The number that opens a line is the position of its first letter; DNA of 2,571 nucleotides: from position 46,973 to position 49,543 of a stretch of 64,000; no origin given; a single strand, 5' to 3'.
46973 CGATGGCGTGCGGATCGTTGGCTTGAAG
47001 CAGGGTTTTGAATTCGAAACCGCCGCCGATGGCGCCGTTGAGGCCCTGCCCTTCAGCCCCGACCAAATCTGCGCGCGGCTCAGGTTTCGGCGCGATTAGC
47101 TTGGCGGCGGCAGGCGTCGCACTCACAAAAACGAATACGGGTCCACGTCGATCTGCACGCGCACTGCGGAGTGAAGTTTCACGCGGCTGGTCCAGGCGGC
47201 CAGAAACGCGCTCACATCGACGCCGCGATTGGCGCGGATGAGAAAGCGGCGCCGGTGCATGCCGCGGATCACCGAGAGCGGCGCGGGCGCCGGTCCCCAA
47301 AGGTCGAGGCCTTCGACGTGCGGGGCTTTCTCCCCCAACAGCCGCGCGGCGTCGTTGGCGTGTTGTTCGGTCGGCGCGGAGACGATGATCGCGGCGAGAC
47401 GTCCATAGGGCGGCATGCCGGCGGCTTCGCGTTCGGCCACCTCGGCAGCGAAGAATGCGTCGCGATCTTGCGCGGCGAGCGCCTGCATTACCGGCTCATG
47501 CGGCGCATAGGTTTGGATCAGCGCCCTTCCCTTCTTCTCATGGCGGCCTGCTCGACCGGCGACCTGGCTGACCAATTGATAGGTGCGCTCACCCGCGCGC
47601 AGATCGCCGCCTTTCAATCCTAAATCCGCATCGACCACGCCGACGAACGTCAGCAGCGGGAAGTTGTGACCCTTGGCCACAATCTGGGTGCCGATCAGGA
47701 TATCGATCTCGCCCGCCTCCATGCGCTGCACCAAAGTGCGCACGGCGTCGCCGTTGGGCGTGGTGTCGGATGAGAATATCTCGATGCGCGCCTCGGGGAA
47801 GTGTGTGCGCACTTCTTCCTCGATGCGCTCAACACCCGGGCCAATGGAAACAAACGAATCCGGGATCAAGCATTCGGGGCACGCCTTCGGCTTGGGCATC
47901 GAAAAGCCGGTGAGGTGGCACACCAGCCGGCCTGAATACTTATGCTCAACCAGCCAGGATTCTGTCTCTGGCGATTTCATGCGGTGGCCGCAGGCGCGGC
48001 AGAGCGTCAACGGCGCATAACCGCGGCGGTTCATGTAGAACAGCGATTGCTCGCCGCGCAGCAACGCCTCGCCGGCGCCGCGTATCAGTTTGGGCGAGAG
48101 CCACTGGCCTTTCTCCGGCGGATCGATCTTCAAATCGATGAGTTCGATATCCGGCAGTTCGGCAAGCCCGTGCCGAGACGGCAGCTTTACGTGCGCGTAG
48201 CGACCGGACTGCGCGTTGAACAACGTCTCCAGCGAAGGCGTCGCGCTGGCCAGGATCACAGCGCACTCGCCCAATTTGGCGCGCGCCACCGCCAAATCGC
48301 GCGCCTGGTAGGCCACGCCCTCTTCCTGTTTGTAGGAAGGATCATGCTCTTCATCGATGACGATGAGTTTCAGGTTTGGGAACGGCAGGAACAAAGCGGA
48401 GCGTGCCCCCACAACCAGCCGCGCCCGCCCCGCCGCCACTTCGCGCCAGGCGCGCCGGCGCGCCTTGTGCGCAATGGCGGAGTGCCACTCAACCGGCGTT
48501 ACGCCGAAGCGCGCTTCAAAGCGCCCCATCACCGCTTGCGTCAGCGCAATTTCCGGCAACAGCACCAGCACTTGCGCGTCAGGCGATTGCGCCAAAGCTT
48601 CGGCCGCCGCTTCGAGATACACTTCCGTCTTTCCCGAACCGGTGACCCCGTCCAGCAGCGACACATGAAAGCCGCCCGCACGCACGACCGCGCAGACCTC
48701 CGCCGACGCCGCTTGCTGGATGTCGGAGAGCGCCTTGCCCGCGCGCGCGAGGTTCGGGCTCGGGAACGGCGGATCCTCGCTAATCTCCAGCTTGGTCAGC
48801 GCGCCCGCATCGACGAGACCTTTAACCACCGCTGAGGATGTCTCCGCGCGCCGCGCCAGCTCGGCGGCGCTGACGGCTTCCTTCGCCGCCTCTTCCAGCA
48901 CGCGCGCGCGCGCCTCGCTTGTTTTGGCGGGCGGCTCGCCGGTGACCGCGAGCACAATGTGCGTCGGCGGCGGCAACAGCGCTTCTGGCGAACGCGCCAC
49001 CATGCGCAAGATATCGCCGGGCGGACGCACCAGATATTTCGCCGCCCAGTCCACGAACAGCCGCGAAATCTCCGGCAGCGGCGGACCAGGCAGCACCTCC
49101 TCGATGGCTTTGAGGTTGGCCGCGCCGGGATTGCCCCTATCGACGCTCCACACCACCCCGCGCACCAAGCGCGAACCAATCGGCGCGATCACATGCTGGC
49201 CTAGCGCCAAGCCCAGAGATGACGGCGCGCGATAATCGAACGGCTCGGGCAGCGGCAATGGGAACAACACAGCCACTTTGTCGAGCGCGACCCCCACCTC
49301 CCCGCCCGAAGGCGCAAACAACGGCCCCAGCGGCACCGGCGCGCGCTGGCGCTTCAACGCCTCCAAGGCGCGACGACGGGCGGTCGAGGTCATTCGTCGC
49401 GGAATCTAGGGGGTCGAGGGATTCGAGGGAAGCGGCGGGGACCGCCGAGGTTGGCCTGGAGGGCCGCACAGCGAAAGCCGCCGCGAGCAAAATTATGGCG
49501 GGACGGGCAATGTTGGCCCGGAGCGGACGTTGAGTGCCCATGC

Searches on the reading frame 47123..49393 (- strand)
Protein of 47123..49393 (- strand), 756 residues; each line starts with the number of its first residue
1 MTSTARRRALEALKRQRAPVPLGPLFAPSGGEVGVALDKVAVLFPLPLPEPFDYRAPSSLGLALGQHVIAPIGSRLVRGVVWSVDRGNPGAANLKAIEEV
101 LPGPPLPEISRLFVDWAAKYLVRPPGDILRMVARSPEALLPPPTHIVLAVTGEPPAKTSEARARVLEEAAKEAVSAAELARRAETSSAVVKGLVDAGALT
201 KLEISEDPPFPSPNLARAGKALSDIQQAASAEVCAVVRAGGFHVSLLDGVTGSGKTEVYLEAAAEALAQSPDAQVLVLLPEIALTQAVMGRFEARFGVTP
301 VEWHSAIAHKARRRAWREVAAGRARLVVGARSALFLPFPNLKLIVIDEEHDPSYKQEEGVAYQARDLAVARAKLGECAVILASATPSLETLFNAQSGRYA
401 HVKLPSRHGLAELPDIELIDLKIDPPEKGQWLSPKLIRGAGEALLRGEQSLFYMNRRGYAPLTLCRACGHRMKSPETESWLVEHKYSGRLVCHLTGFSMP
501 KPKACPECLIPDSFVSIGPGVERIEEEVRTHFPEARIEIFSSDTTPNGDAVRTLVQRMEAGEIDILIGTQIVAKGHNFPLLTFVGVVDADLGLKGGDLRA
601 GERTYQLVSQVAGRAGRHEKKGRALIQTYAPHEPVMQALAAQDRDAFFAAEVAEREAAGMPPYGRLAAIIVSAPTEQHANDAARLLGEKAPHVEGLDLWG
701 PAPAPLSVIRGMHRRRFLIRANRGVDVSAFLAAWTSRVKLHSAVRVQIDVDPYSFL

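Call 67: search_protein_families(library=pfam, proteins=[window:47123-49393:-], max_evalue=0.0001)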
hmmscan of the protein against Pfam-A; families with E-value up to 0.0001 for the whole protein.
window:47123-49393:- (756 aa): 5 families
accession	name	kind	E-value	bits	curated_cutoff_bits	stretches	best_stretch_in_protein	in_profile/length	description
PF00270.35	DEAD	-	2.2e-19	70.3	26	1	244-390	16-163/167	DEAD/DEAH box helicase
PF17764.6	PriA_3primeBD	-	1.2e-16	60.7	22.7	1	42-132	2-94/96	3'DNA-binding domain (3'BD)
PF18074.6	PriA_C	-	1.7e-16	61.2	26.9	1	662-752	1-95/95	Primosomal protein N C-terminal domain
PF04851.21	ResIII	-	2.2e-09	37.9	22.5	1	222-386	4-162/164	Type III restriction enzyme, res subunit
PF00271.37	Helicase_C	-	4.7e-06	27.3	23.5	0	549-618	52-109/110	Helicase conserved C-terminal domain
